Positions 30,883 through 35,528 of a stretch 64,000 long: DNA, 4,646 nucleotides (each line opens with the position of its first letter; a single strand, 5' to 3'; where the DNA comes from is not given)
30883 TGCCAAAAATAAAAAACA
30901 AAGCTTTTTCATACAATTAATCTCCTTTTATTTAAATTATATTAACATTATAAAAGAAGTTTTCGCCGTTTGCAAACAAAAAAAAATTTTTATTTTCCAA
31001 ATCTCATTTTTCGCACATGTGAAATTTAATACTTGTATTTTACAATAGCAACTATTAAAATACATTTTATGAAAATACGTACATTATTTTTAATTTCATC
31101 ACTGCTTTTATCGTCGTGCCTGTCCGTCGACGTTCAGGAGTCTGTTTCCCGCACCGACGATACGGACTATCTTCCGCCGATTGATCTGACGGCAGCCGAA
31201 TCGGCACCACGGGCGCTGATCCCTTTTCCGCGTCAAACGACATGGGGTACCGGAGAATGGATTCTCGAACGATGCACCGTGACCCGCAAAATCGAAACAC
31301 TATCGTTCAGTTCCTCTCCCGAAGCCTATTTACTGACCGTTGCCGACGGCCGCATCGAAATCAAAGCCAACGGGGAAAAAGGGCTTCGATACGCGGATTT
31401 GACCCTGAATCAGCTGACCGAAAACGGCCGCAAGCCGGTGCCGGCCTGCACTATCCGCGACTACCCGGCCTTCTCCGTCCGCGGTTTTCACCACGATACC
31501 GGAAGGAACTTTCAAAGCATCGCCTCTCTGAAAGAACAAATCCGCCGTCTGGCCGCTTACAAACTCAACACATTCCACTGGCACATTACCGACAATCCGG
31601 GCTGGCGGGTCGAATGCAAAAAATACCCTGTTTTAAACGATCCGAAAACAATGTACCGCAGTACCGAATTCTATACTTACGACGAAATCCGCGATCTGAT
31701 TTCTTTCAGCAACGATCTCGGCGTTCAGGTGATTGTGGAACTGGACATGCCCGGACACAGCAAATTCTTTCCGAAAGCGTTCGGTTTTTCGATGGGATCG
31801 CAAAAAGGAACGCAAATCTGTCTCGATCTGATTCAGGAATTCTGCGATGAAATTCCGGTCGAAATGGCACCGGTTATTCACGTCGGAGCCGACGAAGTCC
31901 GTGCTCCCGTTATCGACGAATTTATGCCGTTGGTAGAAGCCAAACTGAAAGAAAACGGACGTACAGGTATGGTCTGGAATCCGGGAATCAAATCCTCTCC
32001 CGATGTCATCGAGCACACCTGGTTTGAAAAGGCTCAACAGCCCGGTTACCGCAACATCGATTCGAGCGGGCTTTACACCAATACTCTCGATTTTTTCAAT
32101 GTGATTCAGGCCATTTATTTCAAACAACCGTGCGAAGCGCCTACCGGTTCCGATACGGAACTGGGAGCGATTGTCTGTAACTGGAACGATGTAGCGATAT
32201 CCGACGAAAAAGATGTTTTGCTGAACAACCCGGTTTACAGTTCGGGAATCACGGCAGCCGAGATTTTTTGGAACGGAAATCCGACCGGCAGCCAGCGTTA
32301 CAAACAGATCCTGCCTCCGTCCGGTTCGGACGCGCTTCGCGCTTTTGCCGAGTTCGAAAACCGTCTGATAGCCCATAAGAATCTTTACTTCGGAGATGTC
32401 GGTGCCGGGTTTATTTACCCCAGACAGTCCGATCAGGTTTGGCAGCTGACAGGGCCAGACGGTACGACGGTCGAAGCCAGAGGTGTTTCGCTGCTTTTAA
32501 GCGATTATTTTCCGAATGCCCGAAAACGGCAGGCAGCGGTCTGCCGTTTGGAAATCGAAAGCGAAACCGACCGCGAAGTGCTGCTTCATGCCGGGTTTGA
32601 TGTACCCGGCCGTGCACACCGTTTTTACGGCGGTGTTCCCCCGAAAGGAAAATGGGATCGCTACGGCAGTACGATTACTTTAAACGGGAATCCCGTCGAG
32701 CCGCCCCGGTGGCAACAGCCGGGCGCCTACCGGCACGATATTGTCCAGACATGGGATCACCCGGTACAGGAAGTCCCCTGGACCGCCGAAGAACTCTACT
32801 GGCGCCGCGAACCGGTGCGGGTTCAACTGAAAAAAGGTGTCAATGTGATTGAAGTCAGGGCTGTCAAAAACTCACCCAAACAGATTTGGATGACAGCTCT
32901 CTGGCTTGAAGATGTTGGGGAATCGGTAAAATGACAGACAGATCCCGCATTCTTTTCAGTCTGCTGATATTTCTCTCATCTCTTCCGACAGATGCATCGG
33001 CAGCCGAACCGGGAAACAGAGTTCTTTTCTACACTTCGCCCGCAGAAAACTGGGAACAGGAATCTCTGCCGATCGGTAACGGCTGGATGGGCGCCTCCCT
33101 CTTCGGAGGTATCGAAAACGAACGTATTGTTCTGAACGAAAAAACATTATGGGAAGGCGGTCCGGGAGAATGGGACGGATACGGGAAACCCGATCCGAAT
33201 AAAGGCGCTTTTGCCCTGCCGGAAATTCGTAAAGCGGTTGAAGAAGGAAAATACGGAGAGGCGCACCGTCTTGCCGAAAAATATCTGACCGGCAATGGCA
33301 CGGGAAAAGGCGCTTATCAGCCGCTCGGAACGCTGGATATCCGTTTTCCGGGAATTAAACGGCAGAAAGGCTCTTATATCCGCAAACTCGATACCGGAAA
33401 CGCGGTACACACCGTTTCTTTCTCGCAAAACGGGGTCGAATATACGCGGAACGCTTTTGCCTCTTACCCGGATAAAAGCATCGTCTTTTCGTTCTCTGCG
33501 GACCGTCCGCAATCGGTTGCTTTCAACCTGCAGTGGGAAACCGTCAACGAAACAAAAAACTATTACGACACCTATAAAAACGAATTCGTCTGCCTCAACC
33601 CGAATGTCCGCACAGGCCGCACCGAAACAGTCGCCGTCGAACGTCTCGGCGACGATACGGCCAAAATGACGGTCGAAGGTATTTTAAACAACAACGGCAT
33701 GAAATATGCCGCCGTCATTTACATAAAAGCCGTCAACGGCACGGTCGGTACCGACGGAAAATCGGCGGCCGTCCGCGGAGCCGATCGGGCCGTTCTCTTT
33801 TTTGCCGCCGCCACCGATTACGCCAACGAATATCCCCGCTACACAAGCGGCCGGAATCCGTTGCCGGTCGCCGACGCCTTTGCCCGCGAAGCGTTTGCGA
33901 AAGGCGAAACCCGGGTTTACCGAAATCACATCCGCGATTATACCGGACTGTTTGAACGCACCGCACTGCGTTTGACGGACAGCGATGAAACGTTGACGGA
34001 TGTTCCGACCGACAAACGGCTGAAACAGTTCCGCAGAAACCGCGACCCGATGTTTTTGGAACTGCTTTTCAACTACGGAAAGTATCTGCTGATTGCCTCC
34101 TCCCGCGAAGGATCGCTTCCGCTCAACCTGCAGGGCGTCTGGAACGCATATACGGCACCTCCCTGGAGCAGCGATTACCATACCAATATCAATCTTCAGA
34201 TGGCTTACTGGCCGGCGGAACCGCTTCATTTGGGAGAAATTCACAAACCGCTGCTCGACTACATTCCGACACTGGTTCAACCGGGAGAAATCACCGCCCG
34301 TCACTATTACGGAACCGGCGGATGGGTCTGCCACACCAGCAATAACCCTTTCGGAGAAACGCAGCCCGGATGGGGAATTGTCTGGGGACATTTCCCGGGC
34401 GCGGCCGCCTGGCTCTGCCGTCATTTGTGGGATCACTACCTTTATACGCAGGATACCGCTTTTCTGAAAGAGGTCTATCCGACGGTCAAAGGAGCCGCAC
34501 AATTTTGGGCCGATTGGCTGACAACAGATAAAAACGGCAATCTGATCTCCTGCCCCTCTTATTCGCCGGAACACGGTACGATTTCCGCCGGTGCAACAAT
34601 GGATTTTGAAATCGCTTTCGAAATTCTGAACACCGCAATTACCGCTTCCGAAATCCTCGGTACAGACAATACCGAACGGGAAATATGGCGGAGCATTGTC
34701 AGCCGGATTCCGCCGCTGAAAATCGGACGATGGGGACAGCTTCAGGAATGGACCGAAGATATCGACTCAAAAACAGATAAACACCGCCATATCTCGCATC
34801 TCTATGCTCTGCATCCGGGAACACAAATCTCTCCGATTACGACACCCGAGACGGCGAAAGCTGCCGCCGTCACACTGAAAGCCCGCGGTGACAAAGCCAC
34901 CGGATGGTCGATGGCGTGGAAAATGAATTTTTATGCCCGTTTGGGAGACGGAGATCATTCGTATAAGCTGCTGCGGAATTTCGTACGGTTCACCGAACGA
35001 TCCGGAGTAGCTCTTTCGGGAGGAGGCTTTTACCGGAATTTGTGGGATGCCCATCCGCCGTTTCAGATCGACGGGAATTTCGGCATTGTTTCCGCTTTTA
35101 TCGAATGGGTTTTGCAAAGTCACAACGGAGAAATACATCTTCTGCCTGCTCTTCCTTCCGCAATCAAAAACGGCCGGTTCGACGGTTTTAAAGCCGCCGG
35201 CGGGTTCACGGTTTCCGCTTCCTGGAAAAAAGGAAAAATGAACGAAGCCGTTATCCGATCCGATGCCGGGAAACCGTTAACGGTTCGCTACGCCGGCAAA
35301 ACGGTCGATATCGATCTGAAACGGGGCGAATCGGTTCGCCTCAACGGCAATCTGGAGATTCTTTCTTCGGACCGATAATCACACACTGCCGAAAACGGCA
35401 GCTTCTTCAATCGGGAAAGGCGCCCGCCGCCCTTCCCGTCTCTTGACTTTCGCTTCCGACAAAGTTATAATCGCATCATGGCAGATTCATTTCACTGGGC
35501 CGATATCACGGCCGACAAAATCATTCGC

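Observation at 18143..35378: Host-glycan (mucin-type) degradation island in a spirochaete, built from surface lipoproteins with no Sus-like transporter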

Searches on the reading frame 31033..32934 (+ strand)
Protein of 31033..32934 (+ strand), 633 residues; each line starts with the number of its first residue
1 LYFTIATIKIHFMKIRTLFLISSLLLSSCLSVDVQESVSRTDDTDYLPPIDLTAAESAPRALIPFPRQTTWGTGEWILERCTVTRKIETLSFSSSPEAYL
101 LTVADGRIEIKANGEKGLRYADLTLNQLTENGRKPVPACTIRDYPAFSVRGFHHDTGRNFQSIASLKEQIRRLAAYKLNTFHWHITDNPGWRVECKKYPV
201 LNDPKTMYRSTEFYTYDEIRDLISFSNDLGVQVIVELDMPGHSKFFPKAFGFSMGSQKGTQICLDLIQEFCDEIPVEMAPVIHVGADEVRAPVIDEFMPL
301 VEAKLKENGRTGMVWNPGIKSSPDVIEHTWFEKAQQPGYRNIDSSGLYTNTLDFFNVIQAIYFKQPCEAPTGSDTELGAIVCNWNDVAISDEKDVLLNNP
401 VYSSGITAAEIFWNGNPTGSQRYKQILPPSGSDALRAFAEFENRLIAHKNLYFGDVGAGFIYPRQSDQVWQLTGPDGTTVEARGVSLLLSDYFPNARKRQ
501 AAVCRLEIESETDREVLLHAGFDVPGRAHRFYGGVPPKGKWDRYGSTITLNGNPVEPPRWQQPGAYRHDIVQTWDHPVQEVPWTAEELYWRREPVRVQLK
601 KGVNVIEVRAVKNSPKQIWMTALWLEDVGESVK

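Call 3: search_protein_families(library=pfam, proteins=[window:31033-32934:+], max_evalue=0.01)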
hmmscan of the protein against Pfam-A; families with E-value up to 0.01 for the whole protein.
window:31033-32934:+ (633 aa): 2 families
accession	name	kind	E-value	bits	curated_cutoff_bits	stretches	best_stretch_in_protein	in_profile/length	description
PF00728.28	Glyco_hydro_20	-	2.6e-34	119.5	22.3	1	147-250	1-111/348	Glycosyl hydrolase family 20, catalytic domain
PF02838.20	Glyco_hydro_20b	-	7.6e-08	33.6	26.1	1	94-144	73-124/124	Glycosyl hydrolase family 20, domain 2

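Call 10: search_protein_families(library=ncbifam, proteins=[window:31033-32934:+], max_evalue=0.01)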
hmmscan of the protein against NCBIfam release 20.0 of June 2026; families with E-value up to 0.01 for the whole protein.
window:31033-32934:+ (633 aa): 1 family
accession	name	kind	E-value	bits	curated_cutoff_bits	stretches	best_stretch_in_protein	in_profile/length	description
NF041654.1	GlcNAcase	equivalog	1e-05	24.2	1000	1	94-181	92-177/732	beta-N-acetylglucosaminidase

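Call 34: search_solved_structures(query=window:31033-32931:+, max_evalue=0.00001, show_alignments=1)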
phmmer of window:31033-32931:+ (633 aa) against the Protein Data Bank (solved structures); distinct sequences matched with E-value up to 0.00001: 46.
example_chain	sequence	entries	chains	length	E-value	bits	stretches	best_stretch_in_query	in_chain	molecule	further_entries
8bbl_A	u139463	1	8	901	1.3e-31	112.8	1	57-203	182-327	Beta-N-acetylhexosaminidase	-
6ezr_A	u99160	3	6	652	1.6e-28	102.6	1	97-258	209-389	Beta-N-acetylglucosaminidase Nag2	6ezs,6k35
6ezt_A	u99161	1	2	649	8.7e-28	100.3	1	97-253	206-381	Beta-N-acetylglucosaminidase Nag2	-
6yhh_A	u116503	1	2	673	1.1e-27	99.9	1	96-250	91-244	Beta-N-acetylglucosaminidase-like protein Glycoside hydrolase family 20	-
4pys_A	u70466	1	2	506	5.5e-26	94.3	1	94-246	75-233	beta-N-acetylhexosaminidase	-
7cbn_A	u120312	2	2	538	1.8e-23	86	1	93-245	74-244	Beta-N-acetylhexosaminidase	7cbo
7dvb_A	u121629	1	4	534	5.2e-23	84.5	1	90-249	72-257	Beta-N-acetylhexosaminidase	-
7dup_A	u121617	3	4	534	5.2e-23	84.5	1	90-250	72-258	Beta-N-acetylhexosaminidase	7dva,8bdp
6q63_A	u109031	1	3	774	1.3e-22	83.1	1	94-244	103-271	Beta-hexosaminidase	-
3gh4_A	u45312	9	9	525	2.8e-21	78.8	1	126-322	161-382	beta-hexosaminidase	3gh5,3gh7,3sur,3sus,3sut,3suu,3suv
8pxu_A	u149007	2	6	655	4.4e-21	78.1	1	84-310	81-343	Beta-N-acetylhexosaminidase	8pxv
8pxt_A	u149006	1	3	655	2.8e-20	75.4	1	84-309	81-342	Beta-N-acetylhexosaminidase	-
5oar_B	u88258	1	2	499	3.1e-20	75.3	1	96-244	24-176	Beta-hexosaminidase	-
6je8_A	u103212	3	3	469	5.4e-20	74.5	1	95-250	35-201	Beta-N-acetylhexosaminidase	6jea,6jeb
7bwg_A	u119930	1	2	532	7.5e-20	74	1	95-246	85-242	Beta-N-acetylhexosaminidase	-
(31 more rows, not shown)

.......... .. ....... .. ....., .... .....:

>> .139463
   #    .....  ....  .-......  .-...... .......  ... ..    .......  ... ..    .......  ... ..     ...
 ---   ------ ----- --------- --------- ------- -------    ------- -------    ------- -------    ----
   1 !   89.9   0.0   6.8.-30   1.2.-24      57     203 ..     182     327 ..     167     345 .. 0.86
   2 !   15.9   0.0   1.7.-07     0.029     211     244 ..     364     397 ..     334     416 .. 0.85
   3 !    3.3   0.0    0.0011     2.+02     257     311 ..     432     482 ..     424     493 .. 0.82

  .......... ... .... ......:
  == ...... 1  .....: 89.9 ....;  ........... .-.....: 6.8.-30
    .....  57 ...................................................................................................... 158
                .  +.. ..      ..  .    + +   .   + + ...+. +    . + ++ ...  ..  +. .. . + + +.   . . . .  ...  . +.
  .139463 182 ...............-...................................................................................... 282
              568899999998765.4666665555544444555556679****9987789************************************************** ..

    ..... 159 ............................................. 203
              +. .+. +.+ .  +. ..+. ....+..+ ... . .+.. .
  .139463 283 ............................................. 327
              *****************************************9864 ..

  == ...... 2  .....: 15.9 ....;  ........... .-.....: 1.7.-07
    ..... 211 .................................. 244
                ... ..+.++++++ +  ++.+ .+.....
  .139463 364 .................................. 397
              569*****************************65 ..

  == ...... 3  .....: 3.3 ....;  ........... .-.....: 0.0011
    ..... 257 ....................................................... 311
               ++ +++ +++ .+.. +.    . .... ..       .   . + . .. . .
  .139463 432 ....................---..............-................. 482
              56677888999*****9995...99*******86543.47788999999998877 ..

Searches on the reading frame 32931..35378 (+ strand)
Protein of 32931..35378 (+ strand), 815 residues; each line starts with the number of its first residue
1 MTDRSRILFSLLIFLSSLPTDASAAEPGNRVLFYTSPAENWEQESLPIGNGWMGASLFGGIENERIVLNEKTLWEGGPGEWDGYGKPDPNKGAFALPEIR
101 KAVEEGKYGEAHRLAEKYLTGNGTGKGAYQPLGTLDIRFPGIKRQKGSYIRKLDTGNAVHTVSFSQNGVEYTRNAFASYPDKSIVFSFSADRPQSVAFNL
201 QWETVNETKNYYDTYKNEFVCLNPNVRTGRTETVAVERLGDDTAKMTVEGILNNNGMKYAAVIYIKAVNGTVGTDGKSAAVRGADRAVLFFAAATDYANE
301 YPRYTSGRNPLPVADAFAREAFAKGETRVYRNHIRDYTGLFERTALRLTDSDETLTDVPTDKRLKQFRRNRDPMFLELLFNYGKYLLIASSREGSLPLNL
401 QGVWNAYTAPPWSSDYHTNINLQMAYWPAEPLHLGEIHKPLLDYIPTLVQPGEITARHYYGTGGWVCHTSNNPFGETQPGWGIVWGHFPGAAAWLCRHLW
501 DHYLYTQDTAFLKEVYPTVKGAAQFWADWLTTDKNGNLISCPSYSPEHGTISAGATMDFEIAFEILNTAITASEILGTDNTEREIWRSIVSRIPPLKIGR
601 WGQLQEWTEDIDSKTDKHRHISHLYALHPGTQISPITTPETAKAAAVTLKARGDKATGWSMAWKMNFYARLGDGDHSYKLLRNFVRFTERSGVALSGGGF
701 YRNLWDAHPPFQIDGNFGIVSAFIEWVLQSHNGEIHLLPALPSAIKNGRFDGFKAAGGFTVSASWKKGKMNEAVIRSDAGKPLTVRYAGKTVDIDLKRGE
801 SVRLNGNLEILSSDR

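Call 3: search_protein_families(library=pfam, proteins=[window:32931-35378:+], max_evalue=0.01)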
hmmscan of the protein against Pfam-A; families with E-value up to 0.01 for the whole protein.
window:32931-35378:+ (815 aa): 3 families
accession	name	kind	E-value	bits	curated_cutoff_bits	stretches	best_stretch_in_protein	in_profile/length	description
PF22124.2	Glyco_hydro_95_cat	-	1.3e-162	541.9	27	1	328-725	4-406/408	Glycosyl hydrolase family 95 catalytic domain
PF14498.12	Glyco_hyd_65N_2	-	6.8e-60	203.4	27.7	1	32-299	1-233/234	Glycosyl hydrolase family 65, N-terminal domain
PF21307.2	Glyco_hydro_95_C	-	4.5e-20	72.4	27.6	1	729-795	1-66/94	Glycoside hydrolase family 95, C-terminal domain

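Call 10: search_protein_families(library=ncbifam, proteins=[window:32931-35378:+], max_evalue=0.01)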
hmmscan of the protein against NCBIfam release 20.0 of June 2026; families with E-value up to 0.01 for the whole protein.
window:32931-35378:+ (815 aa): 1 family
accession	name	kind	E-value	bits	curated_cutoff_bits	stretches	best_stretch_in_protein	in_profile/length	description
NF053734.1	KJHdlse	equivalog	8.6e-05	21.1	800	1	436-682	348-589/668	kojibiose hydrolase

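Call 35: search_solved_structures(query=window:32931-35375:+, max_evalue=1e-10)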
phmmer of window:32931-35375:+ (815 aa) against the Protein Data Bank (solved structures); distinct sequences matched with E-value up to 1e-10: 9.
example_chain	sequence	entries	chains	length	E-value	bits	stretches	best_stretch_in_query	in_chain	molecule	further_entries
4ufc_A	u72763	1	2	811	2.6e-164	551.8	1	30-787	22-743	GH95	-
7kmq_A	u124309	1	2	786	2.7e-148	498.8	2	279-807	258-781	Glyco_hyd_65N_2 domain-containing protein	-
2rdy_A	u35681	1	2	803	1e-147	496.8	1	35-775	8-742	BH0842 protein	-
8zbv_A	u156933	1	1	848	7.7e-147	494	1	26-789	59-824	Alpha-L-fucosidase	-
7znz_A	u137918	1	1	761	8.7e-120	404.5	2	246-531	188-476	FucOB, a GH95 family alpha-1,2-fucosidase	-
7zo0_A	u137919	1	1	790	6.6e-119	401.6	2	246-531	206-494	GH95 family alpha-1,2-fucosidase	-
2eab_A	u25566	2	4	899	1.3e-99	337.8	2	19-577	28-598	Alpha-fucosidase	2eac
2ead_A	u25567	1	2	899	9.6e-99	334.9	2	19-577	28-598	Alpha-fucosidase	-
2eae_A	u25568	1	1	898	1.6e-98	334.1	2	19-577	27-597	Alpha-fucosidase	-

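Call 75: find_encoding_contigs(protein=window:32931-35378:+, flank=2000, max_places=10)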
Protein window:32931-35378:+ (815 aa): 3 contigs read that carry it; 2 places shown.
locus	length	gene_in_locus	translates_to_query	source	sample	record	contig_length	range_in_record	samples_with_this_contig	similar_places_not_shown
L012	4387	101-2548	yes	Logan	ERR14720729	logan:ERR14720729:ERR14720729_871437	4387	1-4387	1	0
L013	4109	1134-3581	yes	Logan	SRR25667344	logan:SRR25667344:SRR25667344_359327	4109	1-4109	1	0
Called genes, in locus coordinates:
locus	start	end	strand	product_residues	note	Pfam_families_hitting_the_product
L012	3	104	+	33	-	?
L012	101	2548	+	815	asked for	PF14498:Glyco_hyd_65N_2, PF22124:Glyco_hydro_95_cat, PF21307:Glyco_hydro_95_C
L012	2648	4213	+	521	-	PF01406:tRNA-synt_1e (faint), PF01921:tRNA-synt_1f, PF09334:tRNA-synt_1g (faint)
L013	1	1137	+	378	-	?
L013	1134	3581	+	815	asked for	PF14498:Glyco_hyd_65N_2, PF22124:Glyco_hydro_95_cat, PF21307:Glyco_hydro_95_C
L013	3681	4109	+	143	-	?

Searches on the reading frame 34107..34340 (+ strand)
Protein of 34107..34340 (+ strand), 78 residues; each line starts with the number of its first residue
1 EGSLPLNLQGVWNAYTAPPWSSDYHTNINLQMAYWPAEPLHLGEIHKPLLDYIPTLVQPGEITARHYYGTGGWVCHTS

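Call 67: search_solved_structures(query=window:34107-34340:+, max_evalue=0.001, show_alignments=5)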
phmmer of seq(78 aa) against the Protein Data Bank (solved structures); distinct sequences matched with E-value up to 0.001: 9.
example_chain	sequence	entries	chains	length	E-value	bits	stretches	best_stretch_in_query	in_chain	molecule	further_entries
2rdy_A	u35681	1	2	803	2.4e-22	82.1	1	2-76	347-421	BH0842 protein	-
7znz_A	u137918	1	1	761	7.7e-20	74.1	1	2-59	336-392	FucOB, a GH95 family alpha-1,2-fucosidase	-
7zo0_A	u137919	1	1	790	8.1e-20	74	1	2-59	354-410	GH95 family alpha-1,2-fucosidase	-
2ead_A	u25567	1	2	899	6e-18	68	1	3-70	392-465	Alpha-fucosidase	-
2eae_A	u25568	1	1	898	6.1e-18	68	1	3-70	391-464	Alpha-fucosidase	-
2eab_A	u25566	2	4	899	6.1e-18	68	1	3-70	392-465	Alpha-fucosidase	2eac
4ufc_A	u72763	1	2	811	6.4e-18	68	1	2-76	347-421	GH95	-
8zbv_A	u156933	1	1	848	4.4e-17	65.3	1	2-77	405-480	Alpha-L-fucosidase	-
7kmq_A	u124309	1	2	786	4.9e-16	61.9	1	2-77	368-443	Glyco_hyd_65N_2 domain-containing protein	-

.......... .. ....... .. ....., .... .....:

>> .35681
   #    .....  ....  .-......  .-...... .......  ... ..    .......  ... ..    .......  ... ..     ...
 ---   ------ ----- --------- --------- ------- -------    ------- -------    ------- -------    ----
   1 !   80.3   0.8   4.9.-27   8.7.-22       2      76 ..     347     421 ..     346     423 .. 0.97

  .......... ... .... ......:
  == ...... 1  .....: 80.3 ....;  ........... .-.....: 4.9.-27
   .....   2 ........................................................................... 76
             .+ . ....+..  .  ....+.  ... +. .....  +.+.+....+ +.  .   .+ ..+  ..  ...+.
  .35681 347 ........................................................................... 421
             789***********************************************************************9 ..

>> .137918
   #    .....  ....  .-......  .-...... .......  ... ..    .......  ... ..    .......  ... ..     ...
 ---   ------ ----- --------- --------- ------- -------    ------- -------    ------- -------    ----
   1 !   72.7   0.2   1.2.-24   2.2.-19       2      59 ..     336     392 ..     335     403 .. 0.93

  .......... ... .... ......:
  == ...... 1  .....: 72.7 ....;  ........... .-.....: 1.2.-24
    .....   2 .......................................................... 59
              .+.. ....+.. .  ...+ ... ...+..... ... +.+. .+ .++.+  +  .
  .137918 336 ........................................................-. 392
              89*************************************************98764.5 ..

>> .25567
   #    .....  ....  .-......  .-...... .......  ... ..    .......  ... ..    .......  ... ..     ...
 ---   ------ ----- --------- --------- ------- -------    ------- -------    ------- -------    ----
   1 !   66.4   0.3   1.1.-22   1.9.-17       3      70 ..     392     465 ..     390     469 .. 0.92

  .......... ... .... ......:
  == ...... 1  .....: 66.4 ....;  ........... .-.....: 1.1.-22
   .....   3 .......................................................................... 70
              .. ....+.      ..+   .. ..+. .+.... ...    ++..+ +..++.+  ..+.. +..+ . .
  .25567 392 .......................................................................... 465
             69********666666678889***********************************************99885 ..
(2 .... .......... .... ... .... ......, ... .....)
